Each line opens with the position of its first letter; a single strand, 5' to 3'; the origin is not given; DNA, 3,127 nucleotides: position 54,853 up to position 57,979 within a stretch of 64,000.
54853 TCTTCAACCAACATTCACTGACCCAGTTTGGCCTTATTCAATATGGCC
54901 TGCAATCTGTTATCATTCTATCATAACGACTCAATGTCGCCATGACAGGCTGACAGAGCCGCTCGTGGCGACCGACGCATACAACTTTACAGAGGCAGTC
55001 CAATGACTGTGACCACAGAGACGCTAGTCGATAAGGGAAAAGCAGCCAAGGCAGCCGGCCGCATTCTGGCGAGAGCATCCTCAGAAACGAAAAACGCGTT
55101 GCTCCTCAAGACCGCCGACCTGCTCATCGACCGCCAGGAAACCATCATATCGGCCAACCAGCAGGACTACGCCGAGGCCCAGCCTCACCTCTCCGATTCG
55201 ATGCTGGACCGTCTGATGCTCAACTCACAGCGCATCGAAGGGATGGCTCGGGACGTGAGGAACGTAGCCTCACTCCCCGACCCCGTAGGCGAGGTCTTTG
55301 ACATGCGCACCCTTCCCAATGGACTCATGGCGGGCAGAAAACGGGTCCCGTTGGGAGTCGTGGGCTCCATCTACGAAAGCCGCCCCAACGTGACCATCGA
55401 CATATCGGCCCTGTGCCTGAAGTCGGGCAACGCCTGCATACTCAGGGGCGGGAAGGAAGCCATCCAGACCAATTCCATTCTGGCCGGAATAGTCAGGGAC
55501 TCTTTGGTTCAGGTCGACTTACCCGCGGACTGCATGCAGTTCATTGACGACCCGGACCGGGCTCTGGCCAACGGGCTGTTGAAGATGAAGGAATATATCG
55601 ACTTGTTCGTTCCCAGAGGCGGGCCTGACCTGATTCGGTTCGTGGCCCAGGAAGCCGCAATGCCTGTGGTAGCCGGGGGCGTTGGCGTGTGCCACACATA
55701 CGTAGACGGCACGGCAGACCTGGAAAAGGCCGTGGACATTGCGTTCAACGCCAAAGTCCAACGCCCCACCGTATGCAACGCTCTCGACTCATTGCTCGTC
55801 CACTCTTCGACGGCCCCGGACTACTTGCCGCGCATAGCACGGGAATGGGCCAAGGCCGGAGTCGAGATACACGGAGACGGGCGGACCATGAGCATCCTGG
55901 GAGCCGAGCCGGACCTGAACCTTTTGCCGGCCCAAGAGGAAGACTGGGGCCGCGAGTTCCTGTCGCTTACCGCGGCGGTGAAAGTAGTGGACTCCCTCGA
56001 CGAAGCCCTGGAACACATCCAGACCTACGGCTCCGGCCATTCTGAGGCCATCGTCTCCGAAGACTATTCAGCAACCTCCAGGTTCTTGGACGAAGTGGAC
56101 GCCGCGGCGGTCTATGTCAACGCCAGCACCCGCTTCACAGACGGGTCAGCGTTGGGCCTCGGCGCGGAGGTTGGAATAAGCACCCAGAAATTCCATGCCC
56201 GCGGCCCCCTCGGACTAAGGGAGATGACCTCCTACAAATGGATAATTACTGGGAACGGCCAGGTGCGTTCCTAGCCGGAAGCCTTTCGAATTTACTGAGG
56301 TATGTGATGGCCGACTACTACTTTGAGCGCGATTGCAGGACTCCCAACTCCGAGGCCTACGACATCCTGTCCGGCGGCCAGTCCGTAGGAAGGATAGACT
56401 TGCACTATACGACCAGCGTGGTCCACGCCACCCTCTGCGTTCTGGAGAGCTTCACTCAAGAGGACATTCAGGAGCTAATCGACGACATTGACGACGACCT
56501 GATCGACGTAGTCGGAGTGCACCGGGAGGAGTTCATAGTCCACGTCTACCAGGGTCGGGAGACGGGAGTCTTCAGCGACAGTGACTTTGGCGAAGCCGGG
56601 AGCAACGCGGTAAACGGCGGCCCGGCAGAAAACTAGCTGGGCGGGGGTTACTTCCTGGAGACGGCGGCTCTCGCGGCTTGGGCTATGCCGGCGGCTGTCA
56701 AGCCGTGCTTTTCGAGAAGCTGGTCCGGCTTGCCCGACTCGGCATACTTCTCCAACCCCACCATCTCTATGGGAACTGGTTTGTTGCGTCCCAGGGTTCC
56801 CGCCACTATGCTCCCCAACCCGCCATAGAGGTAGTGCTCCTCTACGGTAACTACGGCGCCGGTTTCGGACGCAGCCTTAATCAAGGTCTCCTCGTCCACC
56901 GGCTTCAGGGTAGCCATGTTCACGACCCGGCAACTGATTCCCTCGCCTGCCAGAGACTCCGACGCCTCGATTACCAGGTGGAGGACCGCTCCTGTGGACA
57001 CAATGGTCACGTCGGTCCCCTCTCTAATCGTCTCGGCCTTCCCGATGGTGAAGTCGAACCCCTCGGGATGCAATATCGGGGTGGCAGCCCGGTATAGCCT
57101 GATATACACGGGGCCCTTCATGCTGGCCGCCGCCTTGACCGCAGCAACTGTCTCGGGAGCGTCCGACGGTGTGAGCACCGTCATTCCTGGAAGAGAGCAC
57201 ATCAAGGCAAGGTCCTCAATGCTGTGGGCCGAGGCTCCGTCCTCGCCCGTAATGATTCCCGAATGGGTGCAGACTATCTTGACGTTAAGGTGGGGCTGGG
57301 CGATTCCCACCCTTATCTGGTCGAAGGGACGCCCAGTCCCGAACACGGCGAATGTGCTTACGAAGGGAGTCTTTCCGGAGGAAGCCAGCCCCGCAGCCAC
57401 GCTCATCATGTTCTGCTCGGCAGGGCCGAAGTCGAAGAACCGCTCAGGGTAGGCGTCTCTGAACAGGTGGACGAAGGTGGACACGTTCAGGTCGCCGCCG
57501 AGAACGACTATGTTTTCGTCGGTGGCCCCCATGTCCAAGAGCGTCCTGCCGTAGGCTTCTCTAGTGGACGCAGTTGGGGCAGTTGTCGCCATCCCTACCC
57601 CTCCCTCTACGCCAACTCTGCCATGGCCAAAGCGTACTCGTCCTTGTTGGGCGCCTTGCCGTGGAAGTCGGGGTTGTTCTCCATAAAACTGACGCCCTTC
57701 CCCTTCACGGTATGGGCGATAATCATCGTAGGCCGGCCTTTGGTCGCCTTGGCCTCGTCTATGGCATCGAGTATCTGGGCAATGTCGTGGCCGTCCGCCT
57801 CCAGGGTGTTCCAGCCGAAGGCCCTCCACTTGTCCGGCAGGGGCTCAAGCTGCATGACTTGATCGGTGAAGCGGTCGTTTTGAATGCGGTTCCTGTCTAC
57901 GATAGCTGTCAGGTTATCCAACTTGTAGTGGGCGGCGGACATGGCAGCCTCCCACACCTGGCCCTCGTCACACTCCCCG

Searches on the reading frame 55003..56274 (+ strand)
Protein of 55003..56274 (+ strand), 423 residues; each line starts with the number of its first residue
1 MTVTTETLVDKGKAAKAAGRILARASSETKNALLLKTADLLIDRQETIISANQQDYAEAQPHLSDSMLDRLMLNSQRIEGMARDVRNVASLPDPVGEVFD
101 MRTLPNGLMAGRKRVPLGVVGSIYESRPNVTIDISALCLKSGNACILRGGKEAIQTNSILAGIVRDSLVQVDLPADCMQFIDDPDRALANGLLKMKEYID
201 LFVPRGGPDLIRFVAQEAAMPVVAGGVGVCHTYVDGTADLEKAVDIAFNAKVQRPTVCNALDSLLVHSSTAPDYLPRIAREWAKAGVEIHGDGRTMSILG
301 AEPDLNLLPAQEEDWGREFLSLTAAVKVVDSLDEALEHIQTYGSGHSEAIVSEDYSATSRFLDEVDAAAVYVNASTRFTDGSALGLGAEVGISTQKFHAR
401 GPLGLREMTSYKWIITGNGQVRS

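Call 83: search_protein_families(library=pfam, proteins=[window:55003-56274:+], max_evalue=0.00001)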
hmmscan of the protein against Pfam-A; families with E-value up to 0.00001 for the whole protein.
window:55003-56274:+ (423 aa): 1 family
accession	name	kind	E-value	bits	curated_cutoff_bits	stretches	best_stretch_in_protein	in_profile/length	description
PF00171.27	Aldedh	-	2.6e-18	66.3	23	1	13-285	36-296/461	Aldehyde dehydrogenase family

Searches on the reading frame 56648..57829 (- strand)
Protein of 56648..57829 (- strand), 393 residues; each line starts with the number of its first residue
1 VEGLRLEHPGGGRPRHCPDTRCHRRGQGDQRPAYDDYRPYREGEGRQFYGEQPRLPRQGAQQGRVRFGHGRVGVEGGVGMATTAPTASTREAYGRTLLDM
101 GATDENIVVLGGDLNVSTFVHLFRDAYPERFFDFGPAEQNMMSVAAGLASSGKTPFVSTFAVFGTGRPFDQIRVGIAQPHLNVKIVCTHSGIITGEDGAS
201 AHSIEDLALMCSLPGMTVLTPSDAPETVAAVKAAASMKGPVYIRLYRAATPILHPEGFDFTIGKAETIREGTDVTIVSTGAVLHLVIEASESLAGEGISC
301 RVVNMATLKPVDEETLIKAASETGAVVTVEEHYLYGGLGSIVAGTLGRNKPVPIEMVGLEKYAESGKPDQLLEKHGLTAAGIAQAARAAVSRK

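Call 83: search_protein_families(library=pfam, proteins=[window:56648-57829:-], max_evalue=0.00001)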
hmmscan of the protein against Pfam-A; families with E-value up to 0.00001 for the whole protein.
window:56648-57829:- (393 aa): 3 families
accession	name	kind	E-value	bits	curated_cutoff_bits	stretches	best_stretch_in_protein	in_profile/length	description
PF02779.29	Transket_pyr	-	1.8e-40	138.9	27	1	87-250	3-172/174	Transketolase, pyrimidine binding domain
PF02780.25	Transketolase_C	-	6.1e-33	113.8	25.9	1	263-382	1-124/124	Transketolase, C-terminal domain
PF22613.1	Transketolase_C_1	-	6.1e-07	30.1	27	1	270-378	10-113/113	Transketolase-like TK C-terminal domain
